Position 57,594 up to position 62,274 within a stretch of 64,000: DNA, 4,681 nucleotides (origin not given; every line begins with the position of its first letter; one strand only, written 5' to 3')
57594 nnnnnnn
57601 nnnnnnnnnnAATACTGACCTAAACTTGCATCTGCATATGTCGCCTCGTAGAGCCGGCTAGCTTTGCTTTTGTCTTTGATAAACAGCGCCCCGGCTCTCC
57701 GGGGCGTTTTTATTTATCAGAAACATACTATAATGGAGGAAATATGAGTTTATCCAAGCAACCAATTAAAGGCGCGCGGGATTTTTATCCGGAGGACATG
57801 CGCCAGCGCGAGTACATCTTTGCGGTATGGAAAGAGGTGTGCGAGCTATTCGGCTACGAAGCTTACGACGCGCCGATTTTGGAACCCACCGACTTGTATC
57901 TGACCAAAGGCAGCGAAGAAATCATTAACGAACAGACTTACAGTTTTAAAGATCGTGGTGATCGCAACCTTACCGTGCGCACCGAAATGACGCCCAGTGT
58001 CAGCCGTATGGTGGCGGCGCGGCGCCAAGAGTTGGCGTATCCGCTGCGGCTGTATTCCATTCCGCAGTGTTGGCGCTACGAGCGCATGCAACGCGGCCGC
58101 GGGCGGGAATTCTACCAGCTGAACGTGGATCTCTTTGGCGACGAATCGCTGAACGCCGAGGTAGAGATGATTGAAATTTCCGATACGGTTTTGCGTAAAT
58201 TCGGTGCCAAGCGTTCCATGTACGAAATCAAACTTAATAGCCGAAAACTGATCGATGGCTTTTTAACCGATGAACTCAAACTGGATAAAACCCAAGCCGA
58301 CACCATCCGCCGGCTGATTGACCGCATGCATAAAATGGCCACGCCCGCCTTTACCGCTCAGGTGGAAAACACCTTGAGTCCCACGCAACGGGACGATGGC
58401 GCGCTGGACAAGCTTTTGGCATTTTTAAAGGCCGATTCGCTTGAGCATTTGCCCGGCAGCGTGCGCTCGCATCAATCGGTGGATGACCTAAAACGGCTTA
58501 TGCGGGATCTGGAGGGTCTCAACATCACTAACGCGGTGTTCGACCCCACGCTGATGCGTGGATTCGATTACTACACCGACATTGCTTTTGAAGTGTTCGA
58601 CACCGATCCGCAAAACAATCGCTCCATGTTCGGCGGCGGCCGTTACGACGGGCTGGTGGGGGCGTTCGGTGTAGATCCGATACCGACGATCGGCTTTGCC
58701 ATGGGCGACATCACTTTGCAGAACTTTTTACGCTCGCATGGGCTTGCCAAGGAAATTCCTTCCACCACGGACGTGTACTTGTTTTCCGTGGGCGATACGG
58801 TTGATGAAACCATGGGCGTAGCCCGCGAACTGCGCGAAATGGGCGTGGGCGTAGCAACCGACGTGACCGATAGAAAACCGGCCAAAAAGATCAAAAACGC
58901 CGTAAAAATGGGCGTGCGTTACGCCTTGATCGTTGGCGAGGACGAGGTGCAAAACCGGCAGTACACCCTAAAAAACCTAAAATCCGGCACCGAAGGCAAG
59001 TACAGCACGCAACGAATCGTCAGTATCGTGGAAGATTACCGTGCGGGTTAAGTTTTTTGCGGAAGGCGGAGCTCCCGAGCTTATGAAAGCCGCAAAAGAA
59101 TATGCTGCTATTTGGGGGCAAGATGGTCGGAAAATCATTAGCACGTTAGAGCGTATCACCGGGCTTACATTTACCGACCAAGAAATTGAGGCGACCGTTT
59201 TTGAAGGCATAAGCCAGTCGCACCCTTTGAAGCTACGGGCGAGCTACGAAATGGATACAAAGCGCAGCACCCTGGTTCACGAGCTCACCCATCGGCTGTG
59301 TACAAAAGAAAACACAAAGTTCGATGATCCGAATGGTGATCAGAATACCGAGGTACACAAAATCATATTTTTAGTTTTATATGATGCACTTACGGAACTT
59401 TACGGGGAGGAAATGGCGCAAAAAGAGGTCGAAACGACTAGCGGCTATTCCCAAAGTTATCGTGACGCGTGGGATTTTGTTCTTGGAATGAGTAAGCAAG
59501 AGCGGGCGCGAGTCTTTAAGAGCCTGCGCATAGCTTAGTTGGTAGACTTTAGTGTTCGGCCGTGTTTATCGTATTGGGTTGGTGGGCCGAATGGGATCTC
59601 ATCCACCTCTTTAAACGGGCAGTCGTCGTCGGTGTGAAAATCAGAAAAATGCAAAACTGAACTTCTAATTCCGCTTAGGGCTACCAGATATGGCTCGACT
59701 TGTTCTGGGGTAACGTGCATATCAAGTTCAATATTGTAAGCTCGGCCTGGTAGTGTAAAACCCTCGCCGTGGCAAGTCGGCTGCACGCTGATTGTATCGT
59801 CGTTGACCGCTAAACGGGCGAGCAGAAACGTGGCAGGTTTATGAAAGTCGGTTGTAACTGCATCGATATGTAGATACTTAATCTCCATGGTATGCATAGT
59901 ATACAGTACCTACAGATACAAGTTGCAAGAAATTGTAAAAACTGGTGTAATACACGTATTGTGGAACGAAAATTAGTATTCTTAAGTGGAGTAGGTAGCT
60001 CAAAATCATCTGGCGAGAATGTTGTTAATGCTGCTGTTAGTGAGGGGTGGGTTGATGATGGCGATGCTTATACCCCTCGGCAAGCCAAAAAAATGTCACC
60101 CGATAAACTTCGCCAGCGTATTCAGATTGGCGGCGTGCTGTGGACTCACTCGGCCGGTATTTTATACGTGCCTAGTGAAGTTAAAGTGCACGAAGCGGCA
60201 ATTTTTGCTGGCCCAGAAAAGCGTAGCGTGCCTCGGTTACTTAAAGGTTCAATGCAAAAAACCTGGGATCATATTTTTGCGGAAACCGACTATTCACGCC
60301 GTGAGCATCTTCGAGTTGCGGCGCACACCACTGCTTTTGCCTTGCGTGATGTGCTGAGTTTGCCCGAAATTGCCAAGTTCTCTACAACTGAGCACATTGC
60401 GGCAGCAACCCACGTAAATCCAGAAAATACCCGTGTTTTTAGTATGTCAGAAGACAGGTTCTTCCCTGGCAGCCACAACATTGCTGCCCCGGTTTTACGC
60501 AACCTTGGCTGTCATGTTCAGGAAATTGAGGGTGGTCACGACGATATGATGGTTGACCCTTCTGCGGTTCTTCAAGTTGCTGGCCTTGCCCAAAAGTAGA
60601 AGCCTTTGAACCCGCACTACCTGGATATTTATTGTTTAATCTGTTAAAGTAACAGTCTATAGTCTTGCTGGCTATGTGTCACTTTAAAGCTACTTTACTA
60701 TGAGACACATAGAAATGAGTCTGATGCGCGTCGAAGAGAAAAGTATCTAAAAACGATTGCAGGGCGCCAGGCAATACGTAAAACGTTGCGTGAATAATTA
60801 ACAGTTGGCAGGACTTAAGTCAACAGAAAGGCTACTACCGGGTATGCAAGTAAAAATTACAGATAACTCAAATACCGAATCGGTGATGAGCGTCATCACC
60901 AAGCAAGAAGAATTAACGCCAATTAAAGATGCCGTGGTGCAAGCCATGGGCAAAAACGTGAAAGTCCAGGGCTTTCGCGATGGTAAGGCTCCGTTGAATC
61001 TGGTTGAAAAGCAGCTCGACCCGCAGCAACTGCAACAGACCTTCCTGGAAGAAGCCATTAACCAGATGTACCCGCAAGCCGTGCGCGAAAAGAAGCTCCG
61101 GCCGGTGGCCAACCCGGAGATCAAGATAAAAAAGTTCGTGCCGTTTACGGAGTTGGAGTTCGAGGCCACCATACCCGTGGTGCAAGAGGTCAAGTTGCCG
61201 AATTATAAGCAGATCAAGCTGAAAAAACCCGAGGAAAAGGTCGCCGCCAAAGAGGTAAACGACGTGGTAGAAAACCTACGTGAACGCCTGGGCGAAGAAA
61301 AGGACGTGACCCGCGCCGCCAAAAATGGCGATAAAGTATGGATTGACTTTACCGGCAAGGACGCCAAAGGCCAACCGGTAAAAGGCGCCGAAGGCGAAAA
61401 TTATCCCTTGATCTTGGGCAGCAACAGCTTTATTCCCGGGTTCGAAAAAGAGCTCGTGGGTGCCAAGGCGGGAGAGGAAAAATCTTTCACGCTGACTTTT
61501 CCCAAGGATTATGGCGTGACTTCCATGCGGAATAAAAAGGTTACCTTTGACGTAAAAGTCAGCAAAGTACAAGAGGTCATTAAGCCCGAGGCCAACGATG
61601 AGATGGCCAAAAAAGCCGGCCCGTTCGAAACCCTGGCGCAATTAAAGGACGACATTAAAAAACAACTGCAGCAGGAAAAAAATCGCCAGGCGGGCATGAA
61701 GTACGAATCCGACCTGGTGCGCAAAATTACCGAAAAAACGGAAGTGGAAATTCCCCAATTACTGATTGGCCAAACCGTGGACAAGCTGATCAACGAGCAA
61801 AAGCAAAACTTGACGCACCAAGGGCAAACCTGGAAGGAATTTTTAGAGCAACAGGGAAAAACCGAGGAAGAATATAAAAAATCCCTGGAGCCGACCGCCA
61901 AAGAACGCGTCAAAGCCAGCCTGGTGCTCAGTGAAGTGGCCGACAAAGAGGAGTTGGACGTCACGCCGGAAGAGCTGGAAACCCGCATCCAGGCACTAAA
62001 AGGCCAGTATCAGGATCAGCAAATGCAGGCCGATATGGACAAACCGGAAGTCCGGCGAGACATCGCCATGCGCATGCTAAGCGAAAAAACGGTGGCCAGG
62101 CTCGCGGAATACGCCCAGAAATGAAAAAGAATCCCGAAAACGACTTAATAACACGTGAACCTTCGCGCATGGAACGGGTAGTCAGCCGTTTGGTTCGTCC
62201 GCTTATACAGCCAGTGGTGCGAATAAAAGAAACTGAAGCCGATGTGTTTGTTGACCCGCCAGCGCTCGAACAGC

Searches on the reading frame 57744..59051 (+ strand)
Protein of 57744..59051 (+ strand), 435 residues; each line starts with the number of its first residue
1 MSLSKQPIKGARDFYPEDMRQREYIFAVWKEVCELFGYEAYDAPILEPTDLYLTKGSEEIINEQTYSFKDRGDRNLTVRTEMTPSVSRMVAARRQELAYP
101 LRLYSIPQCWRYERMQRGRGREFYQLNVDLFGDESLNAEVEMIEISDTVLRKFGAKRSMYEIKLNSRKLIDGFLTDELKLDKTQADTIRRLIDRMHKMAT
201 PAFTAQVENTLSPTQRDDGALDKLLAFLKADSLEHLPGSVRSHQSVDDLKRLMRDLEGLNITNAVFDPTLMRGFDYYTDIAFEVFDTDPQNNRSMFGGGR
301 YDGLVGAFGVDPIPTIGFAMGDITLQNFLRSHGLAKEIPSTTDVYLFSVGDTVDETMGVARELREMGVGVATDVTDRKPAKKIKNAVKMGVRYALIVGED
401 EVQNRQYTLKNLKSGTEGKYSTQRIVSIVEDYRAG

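Call 11: search_protein_families(library=pfam, proteins=[window:57744-59051:+], max_evalue=0.01)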
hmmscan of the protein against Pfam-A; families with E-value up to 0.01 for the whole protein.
window:57744-59051:+ (435 aa): 4 families
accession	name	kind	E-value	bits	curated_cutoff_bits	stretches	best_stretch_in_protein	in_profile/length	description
PF13393.11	tRNA-synt_His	-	2e-45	155.8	25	1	10-320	1-303/308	Histidyl-tRNA synthetase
PF03129.25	HGTP_anticodon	-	5.5e-14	52.5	21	1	344-430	2-92/94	Anticodon binding domain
PF00587.30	tRNA-synt_2b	-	1e-09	39.1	29.3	1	66-208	1-110/179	tRNA synthetase class II core domain (G, H, P, S and T)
PF01409.25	tRNA-synt_2d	-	8.8e-05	22.5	19.8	1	64-156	66-157/246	tRNA synthetases class II core domain (F)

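Call 27: find_encoding_contigs(protein=window:57744-59051:+, flank=10000, max_places=10)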
Protein window:57744-59051:+ (435 aa): no gene with exactly this product is on record in the collection.

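Call 33: find_homologous_proteins(query=window:57744-59051:+, max_evalue=1e-60)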
Query window:57744-59051:+ (435 aa): 7914 proteins with E <= 1e-60 among 8000 candidates; the best 120 are listed.
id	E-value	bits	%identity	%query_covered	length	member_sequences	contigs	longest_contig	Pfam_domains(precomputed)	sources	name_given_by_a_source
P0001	8.6e-232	787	79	100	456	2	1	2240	PF13393.12,PF03129.26,PF01409.26,PF00587.31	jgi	jgi:histidyl-tRNA synthetase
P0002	1.3e-225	767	77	100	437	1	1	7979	PF13393.12,PF03129.26,PF01409.26,PF00587.31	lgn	-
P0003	2.6e-225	766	79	100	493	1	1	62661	PF13393.12,PF03129.26,PF00587.31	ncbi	-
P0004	4.4e-217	739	75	100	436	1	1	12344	PF13393.12,PF03129.26,PF00587.31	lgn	-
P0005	1.5e-210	717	72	100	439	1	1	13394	PF13393.12,PF03129.26,PF01409.26,PF00587.31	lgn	-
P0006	3.4e-207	706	71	100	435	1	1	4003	PF13393.12,PF03129.26,PF01409.26,PF00587.31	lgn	-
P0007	6.8e-207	705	73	100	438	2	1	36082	PF13393.12,PF03129.26,PF01409.26,PF00587.31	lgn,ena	-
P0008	4.7e-205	699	71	100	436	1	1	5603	PF13393.12,PF03129.26,PF00587.31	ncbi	-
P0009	6.4e-204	696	71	100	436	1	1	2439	PF13393.12,PF03129.26,PF01409.26,PF00587.31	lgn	-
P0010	6.1e-203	692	71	100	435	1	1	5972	PF13393.12,PF03129.26,PF00587.31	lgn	-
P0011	1.8e-183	628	66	100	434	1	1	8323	PF13393.12,PF03129.26,PF01409.26,PF00587.31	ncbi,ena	-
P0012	6.6e-181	620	64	100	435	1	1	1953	PF13393.12,PF03129.26,PF00587.31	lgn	-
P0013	4.4e-180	617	64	100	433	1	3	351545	PF13393.12,PF03129.26,PF01409.26,PF00587.31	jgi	jgi:histidyl-tRNA synthetase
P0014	7.6e-180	616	62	100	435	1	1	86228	PF13393.12,PF03129.26,PF00587.31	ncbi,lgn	ncbi:MAG: histidine--tRNA ligase [Patescibacteria group bacterium]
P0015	1.2e-179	616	62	100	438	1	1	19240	PF13393.12,PF03129.26,PF01409.26,PF00587.31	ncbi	-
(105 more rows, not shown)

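Call 34: find_encoding_contigs(protein=P0003, flank=10000, max_places=2)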
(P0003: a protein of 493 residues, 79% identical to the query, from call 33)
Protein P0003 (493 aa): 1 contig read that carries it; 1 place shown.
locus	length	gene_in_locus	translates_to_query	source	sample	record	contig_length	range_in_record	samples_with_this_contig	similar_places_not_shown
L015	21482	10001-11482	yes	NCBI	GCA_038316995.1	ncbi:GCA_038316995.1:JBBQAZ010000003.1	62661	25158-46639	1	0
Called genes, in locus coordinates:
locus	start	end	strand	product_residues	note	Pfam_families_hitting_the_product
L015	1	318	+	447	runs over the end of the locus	PF18073:Zn_ribbon_LapB, PF03796:DnaB_C, PF06745:ATPase, PF13481:AAA_25, PF23442:DUF7125 (weak), PF13479:AAA_24 (faint), PF13541:ChlI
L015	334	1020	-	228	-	-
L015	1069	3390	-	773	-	PF00912:Transgly, PF00905:Transpeptidase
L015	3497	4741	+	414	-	PF00579:tRNA-synt_1b, PF22421:SYY_C-terminal, PF01479:S4 (weak)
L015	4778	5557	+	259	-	PF13489:Methyltransf_23, PF08241:Methyltransf_11, PF08242:Methyltransf_12, PF13649:Methyltransf_25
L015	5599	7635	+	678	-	PF17191:RecG_wedge, PF04851:ResIII, PF13604:AAA_30 (weak), PF00270:DEAD, PF22590:Cas3-like_C_2 (faint), PF00271:Helicase_C, PF19833:RecG_dom3_C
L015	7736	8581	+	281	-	-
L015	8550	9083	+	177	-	PF03602:Cons_hypoth95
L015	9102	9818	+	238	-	PF00215:OMPdecase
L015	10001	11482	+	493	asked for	PF13393:tRNA-synt_His, PF00587:tRNA-synt_2b, PF03129:HGTP_anticodon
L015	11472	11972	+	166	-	-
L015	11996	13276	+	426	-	PF05697:Trigger_N, PF00254:FKBP_C, PF05698:Trigger_C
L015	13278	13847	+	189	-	-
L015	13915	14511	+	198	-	PF00574:CLP_protease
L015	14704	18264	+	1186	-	PF04563:RNA_pol_Rpb2_1, PF04561:RNA_pol_Rpb2_2, PF04565:RNA_pol_Rpb2_3, PF10385:RNA_pol_Rpb2_45, PF00562:RNA_pol_Rpb2_6, PF04560:RNA_pol_Rpb2_7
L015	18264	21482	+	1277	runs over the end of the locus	PF04997:RNA_pol_Rpb1_1, PF00623:RNA_pol_Rpb1_2, PF04983:RNA_pol_Rpb1_3, PF04998:RNA_pol_Rpb1_5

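Call 35: find_encoding_contigs(protein=P0007, flank=10000, max_places=2)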
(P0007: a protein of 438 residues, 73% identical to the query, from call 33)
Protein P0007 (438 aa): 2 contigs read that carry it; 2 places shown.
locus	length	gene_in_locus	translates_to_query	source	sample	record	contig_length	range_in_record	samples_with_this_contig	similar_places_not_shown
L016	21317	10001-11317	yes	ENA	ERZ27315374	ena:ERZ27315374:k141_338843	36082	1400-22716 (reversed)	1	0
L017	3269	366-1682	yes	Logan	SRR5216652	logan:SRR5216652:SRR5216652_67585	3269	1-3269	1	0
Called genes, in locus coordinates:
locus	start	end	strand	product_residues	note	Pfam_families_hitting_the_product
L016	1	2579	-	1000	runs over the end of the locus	PF00912:Transgly, PF00905:Transpeptidase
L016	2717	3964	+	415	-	PF00579:tRNA-synt_1b, PF22421:SYY_C-terminal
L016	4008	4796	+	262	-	PF05891:Methyltransf_PK (faint), PF13489:Methyltransf_23, PF01209:Ubie_methyltran (weak), PF13847:Methyltransf_31, PF08241:Methyltransf_11, PF08242:Methyltransf_12, PF13649:Methyltransf_25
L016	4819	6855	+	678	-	PF17191:RecG_wedge, PF04851:ResIII, PF13604:AAA_30 (weak), PF00270:DEAD, PF22590:Cas3-like_C_2 (faint), PF00271:Helicase_C, PF19833:RecG_dom3_C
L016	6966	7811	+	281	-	-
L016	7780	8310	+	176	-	PF03602:Cons_hypoth95, PF01170:UPF0020 (faint), PF05175:MTS, PF13847:Methyltransf_31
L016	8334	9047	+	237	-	-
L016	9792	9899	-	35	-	-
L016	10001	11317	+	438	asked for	PF13393:tRNA-synt_His, PF01409:tRNA-synt_2d (weak), PF00587:tRNA-synt_2b, PF03129:HGTP_anticodon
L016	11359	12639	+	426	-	PF05697:Trigger_N, PF00254:FKBP_C, PF05698:Trigger_C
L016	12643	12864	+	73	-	-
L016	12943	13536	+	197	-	PF00574:CLP_protease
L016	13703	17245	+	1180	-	PF04563:RNA_pol_Rpb2_1, PF04561:RNA_pol_Rpb2_2, PF04565:RNA_pol_Rpb2_3, PF10385:RNA_pol_Rpb2_45, PF00562:RNA_pol_Rpb2_6, PF04560:RNA_pol_Rpb2_7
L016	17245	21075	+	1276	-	PF04997:RNA_pol_Rpb1_1, PF00623:RNA_pol_Rpb1_2, PF04983:RNA_pol_Rpb1_3, PF04998:RNA_pol_Rpb1_5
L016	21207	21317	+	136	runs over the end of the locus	PF00164:Ribosom_S12_S23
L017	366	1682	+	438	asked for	PF13393:tRNA-synt_His, PF01409:tRNA-synt_2d (weak), PF00587:tRNA-synt_2b, PF03129:HGTP_anticodon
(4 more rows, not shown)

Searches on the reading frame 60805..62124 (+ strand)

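Call 11: search_protein_families(library=pfam, proteins=[window:60805-62124:+], max_evalue=0.01)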
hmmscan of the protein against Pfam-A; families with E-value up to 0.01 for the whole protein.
window:60805-62124:+ (439 aa): 3 families
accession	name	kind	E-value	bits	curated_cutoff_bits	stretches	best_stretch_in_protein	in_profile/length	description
PF05697.18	Trigger_N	-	3.9e-30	105.5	22.2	1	14-158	1-144/144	Bacterial trigger factor protein (TF)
PF05698.19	Trigger_C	-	8.5e-30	104.4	22.7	1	276-434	1-161/162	Bacterial trigger factor protein (TF) C-terminus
PF00254.34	FKBP_C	-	4.4e-15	56.2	21.1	1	170-252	3-93/94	FKBP-type peptidyl-prolyl cis-trans isomerase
